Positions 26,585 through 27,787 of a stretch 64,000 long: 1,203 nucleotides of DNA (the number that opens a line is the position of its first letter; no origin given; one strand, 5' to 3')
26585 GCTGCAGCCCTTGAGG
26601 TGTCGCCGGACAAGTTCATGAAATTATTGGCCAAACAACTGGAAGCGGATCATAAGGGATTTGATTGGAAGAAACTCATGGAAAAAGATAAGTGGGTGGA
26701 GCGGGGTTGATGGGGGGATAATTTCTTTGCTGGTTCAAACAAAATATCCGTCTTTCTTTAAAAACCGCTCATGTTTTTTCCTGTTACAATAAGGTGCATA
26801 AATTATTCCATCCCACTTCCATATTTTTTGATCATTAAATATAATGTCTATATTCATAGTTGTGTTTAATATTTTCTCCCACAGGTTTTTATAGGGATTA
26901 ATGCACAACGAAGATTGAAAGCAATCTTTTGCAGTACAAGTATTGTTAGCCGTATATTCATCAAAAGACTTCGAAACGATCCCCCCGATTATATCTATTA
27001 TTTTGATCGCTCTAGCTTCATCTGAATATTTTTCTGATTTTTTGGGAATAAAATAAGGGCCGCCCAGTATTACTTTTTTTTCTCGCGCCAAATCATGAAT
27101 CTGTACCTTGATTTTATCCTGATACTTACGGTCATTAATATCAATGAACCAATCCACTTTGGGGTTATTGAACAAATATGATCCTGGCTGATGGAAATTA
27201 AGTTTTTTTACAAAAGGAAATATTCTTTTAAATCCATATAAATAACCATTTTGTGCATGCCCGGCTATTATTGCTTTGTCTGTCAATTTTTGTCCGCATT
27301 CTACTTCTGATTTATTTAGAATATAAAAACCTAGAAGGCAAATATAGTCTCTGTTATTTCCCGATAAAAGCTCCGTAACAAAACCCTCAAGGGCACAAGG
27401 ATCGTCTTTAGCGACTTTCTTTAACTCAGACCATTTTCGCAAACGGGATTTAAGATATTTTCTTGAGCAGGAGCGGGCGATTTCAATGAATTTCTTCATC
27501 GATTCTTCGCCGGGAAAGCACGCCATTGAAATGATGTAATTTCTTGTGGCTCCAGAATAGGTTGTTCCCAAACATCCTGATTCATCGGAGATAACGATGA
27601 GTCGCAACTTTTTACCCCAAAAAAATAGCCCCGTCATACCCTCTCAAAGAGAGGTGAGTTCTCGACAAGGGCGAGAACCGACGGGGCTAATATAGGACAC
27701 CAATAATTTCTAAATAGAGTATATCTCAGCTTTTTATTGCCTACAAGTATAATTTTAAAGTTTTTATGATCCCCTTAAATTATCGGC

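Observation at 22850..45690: ~23-kb composite defence/TA island with no integrase or tRNA anchor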

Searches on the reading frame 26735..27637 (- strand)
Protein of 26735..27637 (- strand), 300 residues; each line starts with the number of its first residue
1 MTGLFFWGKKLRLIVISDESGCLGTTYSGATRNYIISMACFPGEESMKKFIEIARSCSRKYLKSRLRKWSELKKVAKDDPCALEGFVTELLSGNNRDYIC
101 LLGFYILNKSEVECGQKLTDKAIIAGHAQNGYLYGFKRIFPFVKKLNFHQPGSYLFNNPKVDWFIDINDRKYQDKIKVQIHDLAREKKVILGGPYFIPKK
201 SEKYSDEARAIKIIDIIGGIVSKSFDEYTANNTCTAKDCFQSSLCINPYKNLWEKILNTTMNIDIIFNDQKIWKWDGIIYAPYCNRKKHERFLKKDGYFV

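Call 4: search_protein_families(library=pfam, proteins=[window:26735-27637:-], max_evalue=0.01)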
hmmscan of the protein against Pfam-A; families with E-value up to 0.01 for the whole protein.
window:26735-27637:- (300 aa): 0 families

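Call 7: search_protein_families(library=padloc, proteins=[window:26735-27637:-], max_evalue=0.01)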
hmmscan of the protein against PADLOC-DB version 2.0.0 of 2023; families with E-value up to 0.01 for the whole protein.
window:26735-27637:- (300 aa): 0 families

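Call 8: search_protein_families(library=ncbifam, proteins=[window:26735-27637:-], max_evalue=0.01)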
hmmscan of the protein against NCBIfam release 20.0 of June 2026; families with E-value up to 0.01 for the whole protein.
window:26735-27637:- (300 aa): 0 families

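Call 28: search_protein_families(library=pfam, proteins=[window:26735-27637:-], max_evalue=5)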
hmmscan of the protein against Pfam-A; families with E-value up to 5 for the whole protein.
window:26735-27637:- (300 aa): 0 families

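Call 37: find_homologous_proteins(query=window:26735-27637:-, max_evalue=0.001)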
Query window:26735-27637:- (300 aa): 3 proteins with E <= 0.001 among 573 candidates.
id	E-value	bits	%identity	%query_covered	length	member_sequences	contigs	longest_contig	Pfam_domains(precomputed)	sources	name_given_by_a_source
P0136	1.2e-205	699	100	100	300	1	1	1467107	-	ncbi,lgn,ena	-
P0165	3.7e-69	251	43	97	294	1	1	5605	-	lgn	-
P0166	6.7e-63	231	40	96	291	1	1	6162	-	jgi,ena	-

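Call 39: find_encoding_contigs(protein=P0165, flank=6000, max_places=2)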
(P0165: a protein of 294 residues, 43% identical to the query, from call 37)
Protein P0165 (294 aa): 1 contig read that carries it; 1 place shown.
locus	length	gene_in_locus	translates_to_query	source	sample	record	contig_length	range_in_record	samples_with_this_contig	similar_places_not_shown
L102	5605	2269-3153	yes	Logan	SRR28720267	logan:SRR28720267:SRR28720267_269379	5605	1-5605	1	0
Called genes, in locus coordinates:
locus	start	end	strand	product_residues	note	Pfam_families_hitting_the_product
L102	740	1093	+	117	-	-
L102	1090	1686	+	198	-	-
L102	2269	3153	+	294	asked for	-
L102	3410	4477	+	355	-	PF00589:Phage_integrase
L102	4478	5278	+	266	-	PF20109:Trans_reg_dom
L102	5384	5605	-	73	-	?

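Call 40: find_encoding_contigs(protein=P0166, flank=6000, max_places=2)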
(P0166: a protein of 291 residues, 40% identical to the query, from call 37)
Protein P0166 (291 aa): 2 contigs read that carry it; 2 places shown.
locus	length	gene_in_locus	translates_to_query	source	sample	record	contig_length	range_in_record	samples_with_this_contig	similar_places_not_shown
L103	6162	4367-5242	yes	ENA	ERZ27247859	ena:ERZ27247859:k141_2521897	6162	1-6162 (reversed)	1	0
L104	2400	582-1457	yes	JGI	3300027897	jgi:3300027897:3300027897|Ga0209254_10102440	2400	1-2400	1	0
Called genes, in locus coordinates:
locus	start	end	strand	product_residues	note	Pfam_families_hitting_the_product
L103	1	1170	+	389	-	?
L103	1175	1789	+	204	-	PF13489:Methyltransf_23, PF13847:Methyltransf_31 (weak), PF08241:Methyltransf_11, PF08242:Methyltransf_12 (weak), PF13649:Methyltransf_25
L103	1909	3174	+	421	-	PF00202:Aminotran_3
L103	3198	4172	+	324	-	PF19709:DUF6206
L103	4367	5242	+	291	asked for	-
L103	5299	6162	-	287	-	?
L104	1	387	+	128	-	?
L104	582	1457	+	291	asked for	-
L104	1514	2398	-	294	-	?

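Call 46: predict_structure(alignment_id=A3)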
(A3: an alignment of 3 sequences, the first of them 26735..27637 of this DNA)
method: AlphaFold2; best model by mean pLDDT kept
length: 300 residues; sequences in the alignment: 3
mean_pLDDT: 63.2   pTM: 0.70
mean pLDDT of the five models: 63.2, 59.9, 58.5, 55.8, 44.2
residues with pLDDT >= 90: 9; 70-90: 117; 50-70: 88; < 50: 86
segments of 3 or more residues with pLDDT < 50: 1-8, 19-31, 109-124, 149-157, 231-242, 275-300
pLDDT, mean of each block of 10 residues (from residue 1): 46 69 31 65 85 90 80 77 85 62 57 44 51 63 55 47 77 79 78 81 88 82 66 43 58 67 53 49 35 32
secondary structure, 60 per line:
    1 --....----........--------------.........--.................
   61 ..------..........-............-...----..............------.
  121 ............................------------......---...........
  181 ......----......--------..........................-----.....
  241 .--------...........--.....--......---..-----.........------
elements in order: E3-6 E11-18 E33-41 H44-62 H69-78 H80-91 E100-108 H109-113 H120-148 E161-166 H170-186 E191-196 H205-230 H236-241 H250-260 E263-267 E270-275 H286-294

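Call 53: search_protein_representatives(alignment_id=A3)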
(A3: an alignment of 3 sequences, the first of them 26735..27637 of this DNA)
Query: 3 sequences, 292 profile positions. Proteins with E-value up to 0.001 (for the whole library): 35; up to 1e-10: 25; up to 1e-30: 16. The best 35 are listed.
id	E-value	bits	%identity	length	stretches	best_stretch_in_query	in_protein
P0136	9.2e-154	527.1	-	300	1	1-292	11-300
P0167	2.0e-100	352.1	-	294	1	1-291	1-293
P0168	6.3e-97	340.6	-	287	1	3-290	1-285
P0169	1.4e-76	273.8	-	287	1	3-290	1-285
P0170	1.0e-72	261.1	-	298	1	1-291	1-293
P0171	7.9e-72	258.2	-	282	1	3-291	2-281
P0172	1.6e-70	253.9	-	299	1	3-291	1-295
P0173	1.4e-69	250.8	-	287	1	3-291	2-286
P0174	1.1e-66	241.3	-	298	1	3-291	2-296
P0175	3.9e-59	216.5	-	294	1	3-291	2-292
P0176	8.3e-52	192.5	-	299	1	3-291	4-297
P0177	1.3e-45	172.2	-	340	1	3-291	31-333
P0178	8.6e-40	153.0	-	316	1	2-291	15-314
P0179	2.1e-39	151.8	-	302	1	5-291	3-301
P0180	2.7e-35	138.2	-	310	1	1-291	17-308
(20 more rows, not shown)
